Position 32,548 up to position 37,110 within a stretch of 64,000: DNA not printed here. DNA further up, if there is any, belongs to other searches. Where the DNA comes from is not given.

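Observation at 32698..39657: Type IV pilus block with an unusually large secretin and a PilM-PilN fusion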

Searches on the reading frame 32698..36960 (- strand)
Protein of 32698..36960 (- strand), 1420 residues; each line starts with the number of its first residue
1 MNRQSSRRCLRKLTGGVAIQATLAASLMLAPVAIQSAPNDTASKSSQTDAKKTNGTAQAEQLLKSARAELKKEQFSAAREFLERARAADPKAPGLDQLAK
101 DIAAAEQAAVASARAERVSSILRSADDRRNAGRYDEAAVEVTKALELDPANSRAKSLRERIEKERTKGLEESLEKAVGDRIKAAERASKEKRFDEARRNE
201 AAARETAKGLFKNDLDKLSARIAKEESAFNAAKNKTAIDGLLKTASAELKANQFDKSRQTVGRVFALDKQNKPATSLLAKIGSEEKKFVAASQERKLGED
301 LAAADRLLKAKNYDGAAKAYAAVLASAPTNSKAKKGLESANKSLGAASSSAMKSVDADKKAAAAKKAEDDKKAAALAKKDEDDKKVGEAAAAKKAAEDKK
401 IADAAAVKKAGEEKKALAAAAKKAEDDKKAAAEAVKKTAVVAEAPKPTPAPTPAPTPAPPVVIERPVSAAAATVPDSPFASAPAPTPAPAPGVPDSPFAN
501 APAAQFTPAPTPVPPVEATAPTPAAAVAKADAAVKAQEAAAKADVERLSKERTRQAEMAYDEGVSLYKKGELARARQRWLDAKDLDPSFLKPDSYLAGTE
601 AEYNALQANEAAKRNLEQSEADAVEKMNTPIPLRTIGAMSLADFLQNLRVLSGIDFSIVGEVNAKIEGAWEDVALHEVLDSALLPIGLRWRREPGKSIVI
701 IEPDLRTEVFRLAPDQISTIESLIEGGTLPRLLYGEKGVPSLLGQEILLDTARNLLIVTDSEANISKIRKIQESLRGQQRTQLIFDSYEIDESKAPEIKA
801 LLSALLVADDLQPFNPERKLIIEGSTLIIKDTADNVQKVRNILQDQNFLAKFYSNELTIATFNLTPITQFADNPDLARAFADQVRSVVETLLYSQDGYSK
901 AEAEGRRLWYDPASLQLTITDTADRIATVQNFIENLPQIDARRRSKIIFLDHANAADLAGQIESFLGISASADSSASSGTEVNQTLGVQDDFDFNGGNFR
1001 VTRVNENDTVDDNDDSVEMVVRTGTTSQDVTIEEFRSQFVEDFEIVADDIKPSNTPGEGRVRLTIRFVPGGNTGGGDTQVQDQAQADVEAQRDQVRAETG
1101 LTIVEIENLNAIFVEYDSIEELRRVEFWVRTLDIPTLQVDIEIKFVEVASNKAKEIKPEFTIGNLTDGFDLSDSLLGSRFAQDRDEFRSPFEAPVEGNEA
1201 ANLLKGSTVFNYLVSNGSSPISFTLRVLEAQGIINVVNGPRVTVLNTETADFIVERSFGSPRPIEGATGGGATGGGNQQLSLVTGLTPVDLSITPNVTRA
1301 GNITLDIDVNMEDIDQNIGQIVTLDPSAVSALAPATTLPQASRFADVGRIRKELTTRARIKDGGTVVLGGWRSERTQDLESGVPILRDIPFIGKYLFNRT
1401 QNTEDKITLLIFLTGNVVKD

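Call 7: search_protein_families(library=pfam, proteins=[window:32698-36960:-], max_evalue=0.01)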
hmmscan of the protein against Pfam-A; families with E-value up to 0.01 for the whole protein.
window:32698-36960:- (1420 aa): 5 families
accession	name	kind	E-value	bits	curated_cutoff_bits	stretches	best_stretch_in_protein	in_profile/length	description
PF00263.26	Secretin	-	3.8e-27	95.4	27.5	1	1228-1419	2-169/169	Bacterial type II and III secretion system protein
PF03958.22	Secretin_N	-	3.7e-07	30.7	28.2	0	876-936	6-63/69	Bacterial type II/III secretion system short domain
PF14853.12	Fis1_TPR_C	-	8.6e-06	26.3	25.3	0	132-167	15-50/53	Fis1 C-terminal tetratricopeptide repeat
PF14559.12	TPR_19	-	2.2e-05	25.1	25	0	307-337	1-31/68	Tetratricopeptide repeat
PF07719.23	TPR_2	-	0.002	18.6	27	0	129-151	12-34/34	Tetratricopeptide repeat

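Call 10: find_homologous_proteins(query=window:32698-36960:-)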
Query window:32698-36960:- (1420 aa): 6 proteins with E <= 0.001 among 8000 candidates.
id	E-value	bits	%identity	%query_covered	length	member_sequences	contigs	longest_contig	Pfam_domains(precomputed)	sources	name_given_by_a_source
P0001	0.0e+0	1691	69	61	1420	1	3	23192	PF13414.13,PF03958.23,PF00263.27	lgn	-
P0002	0.0e+0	1540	66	61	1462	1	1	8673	PF03958.23,PF00263.27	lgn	-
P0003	0.0e+0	1488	60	64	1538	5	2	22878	PF13414.13,PF03958.23,PF00263.27,PF07719.24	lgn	-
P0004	0.0e+0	1468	57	75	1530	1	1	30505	PF03958.23,PF00263.27,PF13428.13,PF07719.24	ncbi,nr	ncbi:hypothetical protein IT570_11200 [Candidatus Sumerlaeota bacterium]|nr:hypothetical protein [Ca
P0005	1.8e-218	746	60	24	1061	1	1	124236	PF13414.13,PF03958.23,PF07719.24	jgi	jgi:hypothetical protein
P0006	1.3e-146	508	35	61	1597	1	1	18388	PF13414.13,PF00515.35,PF03958.23,PF13432.13,PF00263.27,PF07719.24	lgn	-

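Call 11: search_solved_structures(query=window:32698-36960:-, max_evalue=0.01, show_alignments=2)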
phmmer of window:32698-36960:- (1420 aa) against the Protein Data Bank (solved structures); distinct sequences matched with E-value up to 0.01: 17.
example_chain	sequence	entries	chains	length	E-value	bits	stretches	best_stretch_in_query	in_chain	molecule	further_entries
6i1y_A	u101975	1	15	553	5e-08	34.3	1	1340-1420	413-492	General secretion pathway protein GspD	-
9k8v_A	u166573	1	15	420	5.3e-08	34.2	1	1341-1420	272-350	General secretion pathway protein D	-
5wq9_A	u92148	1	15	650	9.3e-08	33.4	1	1341-1420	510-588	Type II secretion system protein D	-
5wq8_A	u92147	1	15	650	1.5e-07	32.7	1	1341-1420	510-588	Type II secretion system protein D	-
6i1x_A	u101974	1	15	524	3.8e-07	31.3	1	1356-1420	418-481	Type II secretion system protein D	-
6w6m_A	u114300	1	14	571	4.3e-07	31.2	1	1117-1418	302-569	Type IV pilus secretin PilQ family protein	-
9x0w_A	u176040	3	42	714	1.6e-06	29.3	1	1352-1418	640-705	Fimbrial assembly protein PilQ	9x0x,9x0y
6ve2_A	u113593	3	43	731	1.8e-06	29.1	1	1352-1418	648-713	Fimbrial assembly protein PilQ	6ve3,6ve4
4av2_A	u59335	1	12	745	7.3e-06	27.1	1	1087-1417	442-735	TYPE IV PILUS BIOGENESIS AND COMPETENCE PROTEIN PILQ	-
9sh1_A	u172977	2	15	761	7.5e-06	27.1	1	1087-1417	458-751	Type IV pilus biogenesis and competence protein PilQ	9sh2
7ofh_A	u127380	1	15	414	8.3e-06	26.9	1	1335-1418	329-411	Virion export protein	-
5wln_G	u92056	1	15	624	1.3e-05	26.3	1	1107-1420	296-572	Type II secretion system protein D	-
5zdh_A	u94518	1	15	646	7.6e-05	23.8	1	1346-1420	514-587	Type II secretion system protein D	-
5wq7_A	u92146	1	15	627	0.00031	21.7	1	1355-1420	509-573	Putative type II secretion system protein D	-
5w68_A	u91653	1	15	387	0.00034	21.6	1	1349-1420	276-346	Putative type II secretion protein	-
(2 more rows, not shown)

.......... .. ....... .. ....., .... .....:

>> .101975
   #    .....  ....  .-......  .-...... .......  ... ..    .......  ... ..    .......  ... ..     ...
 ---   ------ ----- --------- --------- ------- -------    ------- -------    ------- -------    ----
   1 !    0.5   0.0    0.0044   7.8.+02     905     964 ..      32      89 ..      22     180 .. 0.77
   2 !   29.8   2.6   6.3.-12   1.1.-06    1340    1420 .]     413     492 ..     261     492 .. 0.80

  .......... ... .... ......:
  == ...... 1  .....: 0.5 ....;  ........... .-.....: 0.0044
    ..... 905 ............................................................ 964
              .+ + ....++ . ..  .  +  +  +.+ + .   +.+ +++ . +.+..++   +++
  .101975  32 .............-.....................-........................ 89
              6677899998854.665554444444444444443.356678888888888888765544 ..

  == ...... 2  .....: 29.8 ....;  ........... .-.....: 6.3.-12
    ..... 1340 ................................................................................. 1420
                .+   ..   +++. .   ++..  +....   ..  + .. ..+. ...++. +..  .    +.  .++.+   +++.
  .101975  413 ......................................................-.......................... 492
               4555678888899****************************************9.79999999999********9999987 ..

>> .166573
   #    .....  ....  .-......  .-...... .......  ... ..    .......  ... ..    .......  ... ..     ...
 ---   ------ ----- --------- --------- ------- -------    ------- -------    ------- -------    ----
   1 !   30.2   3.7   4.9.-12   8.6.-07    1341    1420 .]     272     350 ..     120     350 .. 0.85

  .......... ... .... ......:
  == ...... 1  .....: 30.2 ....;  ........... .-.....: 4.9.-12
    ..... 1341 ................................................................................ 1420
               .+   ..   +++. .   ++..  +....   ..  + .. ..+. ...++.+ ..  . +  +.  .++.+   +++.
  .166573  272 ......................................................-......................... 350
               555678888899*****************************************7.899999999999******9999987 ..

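Call 15: find_related_loci(query=A1, collection=genome_contigs, flank=10000)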
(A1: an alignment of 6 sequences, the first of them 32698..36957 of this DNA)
Query A1 (1419 aa) in genome_contigs; peptide patterns used: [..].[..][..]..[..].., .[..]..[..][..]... (x = any residue, [..] = any of these).
127 stretches matched a pattern; 20 encode a relative of the query (tblastn E <= 1e-3); 20 distinct loci.
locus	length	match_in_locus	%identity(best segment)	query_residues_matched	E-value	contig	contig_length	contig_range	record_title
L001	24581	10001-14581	57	3-1419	0e+0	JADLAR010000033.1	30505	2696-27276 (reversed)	MAG: Candidatus Sumerlaeota bacterium isolate SJ135 c_000000818426, whole genome shotgun sequence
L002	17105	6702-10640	53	57-1419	0e+0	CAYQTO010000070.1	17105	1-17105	MAG TPA_asm: uncultured Candidatus Sumerlaeota bacterium isolate SRP141376_co5_408 genome assembly, contig: NODE_8166_le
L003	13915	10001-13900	49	4-1298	0e+0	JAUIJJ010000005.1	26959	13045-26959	MAG: bacterium isolate Co_bin.308 NODE_10415_length_26959_cov_0.899896, whole genome shotgun sequence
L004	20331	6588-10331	51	1-1419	0e+0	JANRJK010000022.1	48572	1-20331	MAG: Candidatus Sumerlaeia bacterium isolate bins.233 k141_2483616, whole genome shotgun sequence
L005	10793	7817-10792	58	57-1152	0e+0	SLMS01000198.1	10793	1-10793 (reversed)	MAG: Candidatus Sumerlaeota bacterium isolate CSSed165cm_369 CSSed16-5cm-22728, whole genome shotgun sequence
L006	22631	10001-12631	42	554-1418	0e+0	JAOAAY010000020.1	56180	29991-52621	MAG: Candidatus Sumerlaeaceae bacterium isolate SKW162 NODE_19_length_56245_cov_5.442387, whole genome shotgun sequence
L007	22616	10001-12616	65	542-1419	0e+0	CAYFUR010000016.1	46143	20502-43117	MAG TPA_asm: uncultured Candidatus Sumerlaeota bacterium isolate ERP107533_co1_201 genome assembly, contig: NODE_259_len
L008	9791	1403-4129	38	554-1418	0e+0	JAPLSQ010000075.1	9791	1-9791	MAG: Candidatus Sumerlaeota bacterium isolate LacPavin_0419_WC70S_MAG_58_10 LacPavin_0419_WC70S_scaffold_261229, whole g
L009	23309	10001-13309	35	348-1418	0e+0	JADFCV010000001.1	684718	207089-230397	MAG: Candidatus Sumerlaeota bacterium isolate QZM1.54 NODE_1_length_684718_cov_3.997621, whole genome shotgun sequence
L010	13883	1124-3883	38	546-1418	0e+0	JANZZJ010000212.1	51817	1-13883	MAG: Candidatus Sumerlaeaceae bacterium isolate SKW119 k141_1217008, whole genome shotgun sequence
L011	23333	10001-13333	35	315-1418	0e+0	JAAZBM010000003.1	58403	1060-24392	MAG: Candidatus Sumerlaeota bacterium isolate AS06rmzACSIP_6 76355_AS06, whole genome shotgun sequence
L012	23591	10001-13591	34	32-1418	0e+0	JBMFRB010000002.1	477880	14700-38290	MAG: Candidatus Sumerlaeaceae bacterium isolate KM4344-30 NODE_3_length_477880_cov_8.523765, whole genome shotgun sequen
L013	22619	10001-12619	64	547-1419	0e+0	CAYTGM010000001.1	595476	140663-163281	MAG TPA_asm: uncultured Candidatus Sumerlaeota bacterium isolate SRP321284_co1_38 genome assembly, contig: NODE_3_length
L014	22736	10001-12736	39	515-1418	8e-178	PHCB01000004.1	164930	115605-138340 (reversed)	MAG: candidate division BRC1 bacterium HGW-BRC1-1 bjp_ig2102_scaffold_78, whole genome shotgun sequence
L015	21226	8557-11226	37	555-1417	1e-163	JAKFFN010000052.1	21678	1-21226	MAG: Candidatus Sumerlaeales bacterium isolate LC101 contig-124_2658, whole genome shotgun sequence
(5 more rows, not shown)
